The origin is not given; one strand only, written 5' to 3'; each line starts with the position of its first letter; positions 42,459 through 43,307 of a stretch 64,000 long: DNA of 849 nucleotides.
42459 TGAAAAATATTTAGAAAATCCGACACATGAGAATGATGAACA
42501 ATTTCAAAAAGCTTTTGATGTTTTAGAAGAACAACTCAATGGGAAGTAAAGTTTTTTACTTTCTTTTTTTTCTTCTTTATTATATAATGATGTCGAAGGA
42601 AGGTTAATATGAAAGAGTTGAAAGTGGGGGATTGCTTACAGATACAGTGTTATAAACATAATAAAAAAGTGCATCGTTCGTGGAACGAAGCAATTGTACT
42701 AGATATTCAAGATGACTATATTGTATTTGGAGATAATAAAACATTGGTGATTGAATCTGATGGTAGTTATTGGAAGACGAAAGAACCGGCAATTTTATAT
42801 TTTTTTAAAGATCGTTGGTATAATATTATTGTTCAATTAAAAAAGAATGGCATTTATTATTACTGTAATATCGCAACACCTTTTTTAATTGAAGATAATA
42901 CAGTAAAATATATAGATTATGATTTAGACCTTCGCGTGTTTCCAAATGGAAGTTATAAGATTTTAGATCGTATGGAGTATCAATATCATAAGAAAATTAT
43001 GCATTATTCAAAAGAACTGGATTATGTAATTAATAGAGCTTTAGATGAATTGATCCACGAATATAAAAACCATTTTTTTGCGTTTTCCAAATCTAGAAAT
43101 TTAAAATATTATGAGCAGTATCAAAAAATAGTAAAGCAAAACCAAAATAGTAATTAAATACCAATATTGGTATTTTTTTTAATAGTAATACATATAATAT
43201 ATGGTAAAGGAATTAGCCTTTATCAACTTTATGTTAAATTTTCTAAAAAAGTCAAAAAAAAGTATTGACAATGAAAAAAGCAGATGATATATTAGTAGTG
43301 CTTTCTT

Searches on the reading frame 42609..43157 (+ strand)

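Call 64: search_protein_families(library=pfam, proteins=[window:42609-43157:+], max_evalue=0.001)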
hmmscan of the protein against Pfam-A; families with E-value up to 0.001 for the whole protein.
window:42609-43157:+ (182 aa): 1 family
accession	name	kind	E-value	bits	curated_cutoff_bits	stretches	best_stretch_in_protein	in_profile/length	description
PF04167.18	DUF402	-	2.2e-18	66.6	23.9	1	60-124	2-68/68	Protein of unknown function (DUF402)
